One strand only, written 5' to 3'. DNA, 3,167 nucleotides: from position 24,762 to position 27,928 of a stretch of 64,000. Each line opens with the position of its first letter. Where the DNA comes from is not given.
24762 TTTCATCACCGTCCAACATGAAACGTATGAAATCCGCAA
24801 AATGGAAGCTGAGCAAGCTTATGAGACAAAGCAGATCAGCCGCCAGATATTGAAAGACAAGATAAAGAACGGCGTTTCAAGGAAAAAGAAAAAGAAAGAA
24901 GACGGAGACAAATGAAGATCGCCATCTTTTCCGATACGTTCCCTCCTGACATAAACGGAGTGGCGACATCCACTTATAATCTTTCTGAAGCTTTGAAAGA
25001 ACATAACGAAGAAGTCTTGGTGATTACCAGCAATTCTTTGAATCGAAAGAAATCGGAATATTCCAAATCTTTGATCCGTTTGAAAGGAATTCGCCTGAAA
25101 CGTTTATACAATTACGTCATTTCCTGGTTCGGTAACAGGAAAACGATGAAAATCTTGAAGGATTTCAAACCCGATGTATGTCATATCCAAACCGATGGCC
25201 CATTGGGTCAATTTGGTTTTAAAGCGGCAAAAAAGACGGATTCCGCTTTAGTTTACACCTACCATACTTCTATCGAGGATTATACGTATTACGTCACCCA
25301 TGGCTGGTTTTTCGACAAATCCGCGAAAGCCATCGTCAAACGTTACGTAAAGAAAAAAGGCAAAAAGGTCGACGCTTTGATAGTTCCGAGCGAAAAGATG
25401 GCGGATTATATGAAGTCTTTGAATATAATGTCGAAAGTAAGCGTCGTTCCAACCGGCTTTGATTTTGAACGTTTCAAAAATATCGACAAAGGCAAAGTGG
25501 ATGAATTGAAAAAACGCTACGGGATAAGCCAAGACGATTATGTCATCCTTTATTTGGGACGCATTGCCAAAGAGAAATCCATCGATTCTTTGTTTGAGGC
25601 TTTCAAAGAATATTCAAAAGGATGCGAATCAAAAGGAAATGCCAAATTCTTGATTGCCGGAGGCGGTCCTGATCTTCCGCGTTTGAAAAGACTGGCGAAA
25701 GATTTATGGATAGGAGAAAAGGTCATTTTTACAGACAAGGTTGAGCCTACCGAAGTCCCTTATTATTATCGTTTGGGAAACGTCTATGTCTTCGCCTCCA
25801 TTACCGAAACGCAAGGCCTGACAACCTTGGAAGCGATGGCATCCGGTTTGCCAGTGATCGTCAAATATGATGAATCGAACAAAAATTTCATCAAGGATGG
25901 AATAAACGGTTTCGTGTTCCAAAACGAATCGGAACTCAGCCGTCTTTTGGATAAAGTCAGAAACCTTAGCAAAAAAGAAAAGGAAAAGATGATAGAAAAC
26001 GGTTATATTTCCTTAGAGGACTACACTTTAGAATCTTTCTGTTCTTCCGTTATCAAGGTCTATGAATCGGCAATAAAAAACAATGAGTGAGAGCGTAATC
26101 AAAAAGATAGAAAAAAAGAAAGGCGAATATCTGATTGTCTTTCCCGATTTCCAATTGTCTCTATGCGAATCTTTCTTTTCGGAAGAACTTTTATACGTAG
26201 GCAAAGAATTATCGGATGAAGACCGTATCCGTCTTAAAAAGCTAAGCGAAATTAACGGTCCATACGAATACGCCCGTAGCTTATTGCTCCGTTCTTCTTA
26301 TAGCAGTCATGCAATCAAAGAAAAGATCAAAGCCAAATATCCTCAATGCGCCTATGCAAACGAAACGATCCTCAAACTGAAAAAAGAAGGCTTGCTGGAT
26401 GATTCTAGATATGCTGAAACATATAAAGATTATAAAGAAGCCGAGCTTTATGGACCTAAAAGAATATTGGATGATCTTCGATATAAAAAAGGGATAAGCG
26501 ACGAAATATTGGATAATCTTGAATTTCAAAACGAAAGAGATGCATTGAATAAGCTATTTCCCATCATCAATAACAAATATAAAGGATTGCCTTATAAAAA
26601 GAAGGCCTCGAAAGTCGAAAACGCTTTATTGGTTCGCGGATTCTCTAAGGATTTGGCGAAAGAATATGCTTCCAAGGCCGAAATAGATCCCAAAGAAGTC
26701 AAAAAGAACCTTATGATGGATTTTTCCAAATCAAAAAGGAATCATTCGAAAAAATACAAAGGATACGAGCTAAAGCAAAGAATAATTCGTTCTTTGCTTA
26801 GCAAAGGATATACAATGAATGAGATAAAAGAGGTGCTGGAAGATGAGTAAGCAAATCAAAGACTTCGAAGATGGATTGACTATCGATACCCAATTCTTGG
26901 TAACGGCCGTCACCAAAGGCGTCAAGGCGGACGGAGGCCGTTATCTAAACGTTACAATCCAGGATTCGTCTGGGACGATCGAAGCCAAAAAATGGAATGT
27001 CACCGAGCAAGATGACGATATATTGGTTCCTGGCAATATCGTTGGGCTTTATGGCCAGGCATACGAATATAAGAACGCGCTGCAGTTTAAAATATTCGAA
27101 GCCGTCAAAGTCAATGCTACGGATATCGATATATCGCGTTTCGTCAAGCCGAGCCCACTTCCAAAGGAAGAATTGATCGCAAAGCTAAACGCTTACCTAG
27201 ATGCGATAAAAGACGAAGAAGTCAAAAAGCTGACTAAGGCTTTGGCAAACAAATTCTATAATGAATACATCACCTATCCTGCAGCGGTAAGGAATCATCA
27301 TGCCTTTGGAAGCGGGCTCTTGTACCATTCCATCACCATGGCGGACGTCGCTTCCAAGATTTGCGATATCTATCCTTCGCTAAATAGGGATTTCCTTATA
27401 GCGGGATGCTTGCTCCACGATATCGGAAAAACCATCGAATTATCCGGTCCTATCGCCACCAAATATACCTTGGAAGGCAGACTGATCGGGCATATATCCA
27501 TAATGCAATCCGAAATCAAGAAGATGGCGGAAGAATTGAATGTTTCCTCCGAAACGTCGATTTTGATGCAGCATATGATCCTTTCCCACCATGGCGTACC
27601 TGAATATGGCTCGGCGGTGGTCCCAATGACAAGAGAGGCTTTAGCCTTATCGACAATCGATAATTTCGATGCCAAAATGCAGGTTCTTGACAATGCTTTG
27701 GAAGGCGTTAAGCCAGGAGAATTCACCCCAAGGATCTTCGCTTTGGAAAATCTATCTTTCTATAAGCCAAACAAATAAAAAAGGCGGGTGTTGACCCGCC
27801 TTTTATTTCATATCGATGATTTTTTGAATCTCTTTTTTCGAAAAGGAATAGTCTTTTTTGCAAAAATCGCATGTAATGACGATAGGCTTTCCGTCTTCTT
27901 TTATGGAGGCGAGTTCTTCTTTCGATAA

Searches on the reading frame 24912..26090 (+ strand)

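Call 83: search_protein_families(library=pfam, proteins=[window:24912-26090:+], max_evalue=0.0001)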
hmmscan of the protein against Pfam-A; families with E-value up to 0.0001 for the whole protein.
window:24912-26090:+ (392 aa): 6 families
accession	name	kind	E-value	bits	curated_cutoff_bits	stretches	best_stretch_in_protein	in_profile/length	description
PF00534.26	Glycos_transf_1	-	2.2e-34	118.9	26.4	1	197-365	3-170/172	Glycosyl transferases group 1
PF13439.12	Glyco_transf_4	-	6.4e-28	98.3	28.5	1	14-187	1-170/170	Glycosyltransferase Family 4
PF13692.12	Glyco_trans_1_4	-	8.5e-26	91.4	27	1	210-352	2-139/142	Glycosyl transferases group 1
PF13579.12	Glyco_trans_4_4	-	5.8e-12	46.7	29.7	1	15-182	1-158/158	Glycosyl transferase 4-like domain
PF13477.12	Glyco_trans_4_2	-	2e-07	31.7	23.4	1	21-120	13-109/139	Glycosyl transferase 4-like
PF20706.3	GT4-conflict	-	3.3e-05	23.5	26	0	206-318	194-311/385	Family 4 Glycosyltransferase in conflict systems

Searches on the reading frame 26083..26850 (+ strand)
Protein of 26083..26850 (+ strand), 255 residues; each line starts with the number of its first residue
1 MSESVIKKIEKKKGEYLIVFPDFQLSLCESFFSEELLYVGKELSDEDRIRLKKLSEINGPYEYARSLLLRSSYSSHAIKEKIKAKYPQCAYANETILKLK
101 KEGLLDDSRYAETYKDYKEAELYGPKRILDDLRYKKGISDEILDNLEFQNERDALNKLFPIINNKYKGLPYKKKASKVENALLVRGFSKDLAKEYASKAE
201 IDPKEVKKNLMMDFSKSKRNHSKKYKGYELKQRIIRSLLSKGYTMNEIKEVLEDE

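Call 83: search_protein_families(library=pfam, proteins=[window:26083-26850:+], max_evalue=0.0001)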
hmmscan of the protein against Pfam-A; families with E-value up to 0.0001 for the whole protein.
window:26083-26850:+ (255 aa): 1 family
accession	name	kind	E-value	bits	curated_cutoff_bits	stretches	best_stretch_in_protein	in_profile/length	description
PF21981.2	RecX_HTH3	-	5.9e-11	42.8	26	1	218-252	14-48/48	RecX, third three-helix domain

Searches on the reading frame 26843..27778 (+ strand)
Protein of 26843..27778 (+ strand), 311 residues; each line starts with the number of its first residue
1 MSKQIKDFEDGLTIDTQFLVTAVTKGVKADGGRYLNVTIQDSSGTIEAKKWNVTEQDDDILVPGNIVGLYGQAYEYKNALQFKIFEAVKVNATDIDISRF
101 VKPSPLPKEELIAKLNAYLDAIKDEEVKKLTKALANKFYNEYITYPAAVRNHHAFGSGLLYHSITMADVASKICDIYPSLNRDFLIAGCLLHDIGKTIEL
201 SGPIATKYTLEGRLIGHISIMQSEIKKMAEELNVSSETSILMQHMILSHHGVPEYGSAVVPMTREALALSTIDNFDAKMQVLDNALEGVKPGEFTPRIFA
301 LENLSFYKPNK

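Call 83: search_protein_families(library=pfam, proteins=[window:26843-27778:+], max_evalue=0.0001)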
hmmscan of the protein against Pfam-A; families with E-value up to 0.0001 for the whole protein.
window:26843-27778:+ (311 aa): 2 families
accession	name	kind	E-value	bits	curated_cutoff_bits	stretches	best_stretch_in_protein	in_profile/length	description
PF01966.28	HD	-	1.2e-12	48.6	22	1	160-277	2-115/116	HD domain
PF01336.31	tRNA_anti-codon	-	1.3e-07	31.8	27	1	28-86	11-71/75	OB-fold nucleic acid binding domain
